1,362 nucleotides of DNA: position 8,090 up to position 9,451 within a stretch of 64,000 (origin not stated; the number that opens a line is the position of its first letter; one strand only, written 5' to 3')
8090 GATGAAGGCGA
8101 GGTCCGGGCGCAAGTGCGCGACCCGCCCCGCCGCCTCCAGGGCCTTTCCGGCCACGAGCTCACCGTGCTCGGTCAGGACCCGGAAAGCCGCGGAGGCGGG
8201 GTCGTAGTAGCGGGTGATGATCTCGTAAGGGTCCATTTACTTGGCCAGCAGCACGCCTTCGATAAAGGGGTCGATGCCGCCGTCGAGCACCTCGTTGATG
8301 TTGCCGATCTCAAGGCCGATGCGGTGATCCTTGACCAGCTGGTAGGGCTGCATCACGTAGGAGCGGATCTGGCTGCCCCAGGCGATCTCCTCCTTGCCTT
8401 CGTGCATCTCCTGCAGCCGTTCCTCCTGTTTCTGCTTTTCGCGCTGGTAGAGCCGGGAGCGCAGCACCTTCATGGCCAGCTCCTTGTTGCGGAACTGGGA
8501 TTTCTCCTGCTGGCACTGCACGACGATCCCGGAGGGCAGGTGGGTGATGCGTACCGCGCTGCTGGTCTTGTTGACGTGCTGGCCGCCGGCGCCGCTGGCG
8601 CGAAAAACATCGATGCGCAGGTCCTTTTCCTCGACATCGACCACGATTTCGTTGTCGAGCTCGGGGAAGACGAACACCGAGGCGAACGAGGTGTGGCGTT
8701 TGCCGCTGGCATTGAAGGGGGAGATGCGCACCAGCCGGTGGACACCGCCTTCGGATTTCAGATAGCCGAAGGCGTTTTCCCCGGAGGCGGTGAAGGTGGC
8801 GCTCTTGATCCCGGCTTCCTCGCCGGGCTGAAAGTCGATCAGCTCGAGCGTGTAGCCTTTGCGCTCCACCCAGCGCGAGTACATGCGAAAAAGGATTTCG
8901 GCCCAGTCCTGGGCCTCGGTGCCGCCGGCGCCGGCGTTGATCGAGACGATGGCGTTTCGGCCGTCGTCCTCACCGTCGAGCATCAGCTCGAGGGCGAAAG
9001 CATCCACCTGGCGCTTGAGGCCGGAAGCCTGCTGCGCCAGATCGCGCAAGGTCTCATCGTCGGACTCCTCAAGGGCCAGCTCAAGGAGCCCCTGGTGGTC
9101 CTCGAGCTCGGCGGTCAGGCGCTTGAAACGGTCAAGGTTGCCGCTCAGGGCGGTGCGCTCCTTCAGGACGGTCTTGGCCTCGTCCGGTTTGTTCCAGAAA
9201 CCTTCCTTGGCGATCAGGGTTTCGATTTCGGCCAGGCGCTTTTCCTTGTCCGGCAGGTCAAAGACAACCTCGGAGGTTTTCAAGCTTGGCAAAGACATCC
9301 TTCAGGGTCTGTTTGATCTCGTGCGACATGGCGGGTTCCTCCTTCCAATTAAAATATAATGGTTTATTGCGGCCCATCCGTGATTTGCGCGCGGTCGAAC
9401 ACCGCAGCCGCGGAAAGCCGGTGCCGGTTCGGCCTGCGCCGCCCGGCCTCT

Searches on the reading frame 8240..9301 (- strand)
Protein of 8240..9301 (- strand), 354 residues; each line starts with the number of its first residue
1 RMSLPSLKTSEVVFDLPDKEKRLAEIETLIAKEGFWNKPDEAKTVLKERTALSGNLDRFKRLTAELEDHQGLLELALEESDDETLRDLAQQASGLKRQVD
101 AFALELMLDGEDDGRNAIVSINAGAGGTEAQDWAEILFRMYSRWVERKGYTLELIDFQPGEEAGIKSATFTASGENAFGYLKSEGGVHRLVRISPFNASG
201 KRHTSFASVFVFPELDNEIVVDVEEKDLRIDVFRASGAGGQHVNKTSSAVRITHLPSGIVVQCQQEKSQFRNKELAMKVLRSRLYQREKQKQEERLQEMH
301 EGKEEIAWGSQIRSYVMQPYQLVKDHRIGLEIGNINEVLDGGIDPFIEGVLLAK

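Call 73: find_homologous_proteins(query=window:8240-9301:-, max_evalue=1e-50)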
Query window:8240-9301:- (354 aa): 8000 proteins with E <= 1e-50 among 8000 candidates; the best 120 are listed.
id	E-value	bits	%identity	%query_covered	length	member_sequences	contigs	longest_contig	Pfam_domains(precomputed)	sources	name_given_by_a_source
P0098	2.8e-228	775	100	100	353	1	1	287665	PF03462.24,PF00472.27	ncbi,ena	-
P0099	5.4e-216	734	95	98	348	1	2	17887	PF03462.24,PF00472.27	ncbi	-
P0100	1.2e-207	707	91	99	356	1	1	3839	PF03462.24,PF00472.27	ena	-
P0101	3.0e-198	676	85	100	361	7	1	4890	PF03462.24,PF00472.27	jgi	jgi:peptide chain release factor 2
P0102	5.3e-198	675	85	100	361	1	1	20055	PF03462.24,PF00472.27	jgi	jgi:peptide chain release factor 2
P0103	8.6e-198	674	85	100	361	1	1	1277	PF03462.24,PF00472.27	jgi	jgi:peptide chain release factor 2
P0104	2.6e-197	673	85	100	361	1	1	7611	PF03462.24,PF00472.27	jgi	jgi:peptide chain release factor 2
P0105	2.9e-197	673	84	100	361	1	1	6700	PF03462.24,PF00472.27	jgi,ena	-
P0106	3.1e-197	673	85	100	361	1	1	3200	PF03462.24,PF00472.27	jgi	jgi:peptide chain release factor 2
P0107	3.1e-197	673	85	100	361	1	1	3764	PF03462.24,PF00472.27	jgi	jgi:peptide chain release factor 2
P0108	1.4e-196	670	85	98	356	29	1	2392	PF03462.24,PF00472.27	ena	-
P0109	3.8e-196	669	86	98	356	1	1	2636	PF03462.24,PF00472.27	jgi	jgi:peptide chain release factor 2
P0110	4.2e-195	666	84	100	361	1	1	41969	PF03462.24,PF00472.27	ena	-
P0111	1.4e-194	664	86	100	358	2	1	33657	PF03462.24,PF00472.27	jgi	jgi:peptide chain release factor 2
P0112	3.1e-194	663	84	100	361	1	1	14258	PF03462.24,PF00472.27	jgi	jgi:peptide chain release factor 2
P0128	3.1e-190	650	86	95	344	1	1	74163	PF03462.24,PF00472.27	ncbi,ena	-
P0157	8.7e-189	645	81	100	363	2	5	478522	PF03462.24,PF00472.27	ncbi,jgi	jgi:peptide chain release factor 2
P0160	1.6e-188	644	84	95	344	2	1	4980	PF03462.24,PF00472.27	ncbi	-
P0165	2.6e-188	643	84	95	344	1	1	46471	PF03462.24,PF00472.27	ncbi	-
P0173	6.8e-188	642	85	95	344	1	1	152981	PF03462.24,PF00472.27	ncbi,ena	-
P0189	2.0e-187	640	80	100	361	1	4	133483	PF03462.24,PF00472.27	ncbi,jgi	jgi:peptide chain release factor 2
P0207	1.3e-184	631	83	95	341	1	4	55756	PF03462.24,PF00472.27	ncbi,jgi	jgi:peptide chain release factor 2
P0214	2.5e-183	627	83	95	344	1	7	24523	PF03462.24,PF00472.27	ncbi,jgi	jgi:peptide chain release factor 2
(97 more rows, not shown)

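Call 74: list_cluster_members(proteins=[P0098, P0099, P0128, P0157, P0160, P0165, P0173, P0189, P0207, P0214])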
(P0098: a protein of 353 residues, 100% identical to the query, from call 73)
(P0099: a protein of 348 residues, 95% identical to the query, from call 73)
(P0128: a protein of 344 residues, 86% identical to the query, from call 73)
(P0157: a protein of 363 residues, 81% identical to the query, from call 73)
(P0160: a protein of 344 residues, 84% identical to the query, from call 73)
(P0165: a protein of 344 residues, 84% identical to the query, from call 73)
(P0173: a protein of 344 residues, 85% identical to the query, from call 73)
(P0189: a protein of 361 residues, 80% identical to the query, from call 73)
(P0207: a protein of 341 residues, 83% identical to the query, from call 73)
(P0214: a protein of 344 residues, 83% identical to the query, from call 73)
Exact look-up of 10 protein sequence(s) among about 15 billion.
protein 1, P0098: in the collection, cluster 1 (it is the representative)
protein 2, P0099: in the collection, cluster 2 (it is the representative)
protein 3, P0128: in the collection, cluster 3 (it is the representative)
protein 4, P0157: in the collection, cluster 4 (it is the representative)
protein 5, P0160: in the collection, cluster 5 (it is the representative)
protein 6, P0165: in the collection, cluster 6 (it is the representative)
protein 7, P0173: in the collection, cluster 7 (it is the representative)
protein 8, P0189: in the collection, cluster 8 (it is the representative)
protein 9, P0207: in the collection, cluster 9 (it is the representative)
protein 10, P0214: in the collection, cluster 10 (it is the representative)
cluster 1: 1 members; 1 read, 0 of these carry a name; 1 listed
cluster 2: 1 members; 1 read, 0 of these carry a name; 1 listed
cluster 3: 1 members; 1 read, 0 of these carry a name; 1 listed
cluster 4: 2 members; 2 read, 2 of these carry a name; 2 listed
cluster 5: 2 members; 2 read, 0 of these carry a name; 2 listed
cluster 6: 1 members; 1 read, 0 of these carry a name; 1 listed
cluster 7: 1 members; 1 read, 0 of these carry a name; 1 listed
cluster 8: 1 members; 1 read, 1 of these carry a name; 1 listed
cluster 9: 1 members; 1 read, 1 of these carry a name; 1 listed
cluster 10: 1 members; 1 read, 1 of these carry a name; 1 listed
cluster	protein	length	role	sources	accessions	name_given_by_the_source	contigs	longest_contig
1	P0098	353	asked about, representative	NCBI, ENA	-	-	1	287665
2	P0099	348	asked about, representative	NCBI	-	-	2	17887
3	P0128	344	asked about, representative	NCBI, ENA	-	-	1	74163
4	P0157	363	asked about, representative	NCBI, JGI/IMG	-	peptide chain release factor 2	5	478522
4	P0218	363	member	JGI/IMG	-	peptide chain release factor 2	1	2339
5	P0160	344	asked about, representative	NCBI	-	-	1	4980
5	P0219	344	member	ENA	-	-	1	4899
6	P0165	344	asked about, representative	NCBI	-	-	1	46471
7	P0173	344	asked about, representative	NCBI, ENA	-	-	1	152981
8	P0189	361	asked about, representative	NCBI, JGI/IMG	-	peptide chain release factor 2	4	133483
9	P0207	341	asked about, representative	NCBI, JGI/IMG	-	peptide chain release factor 2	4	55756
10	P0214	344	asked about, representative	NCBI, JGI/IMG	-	peptide chain release factor 2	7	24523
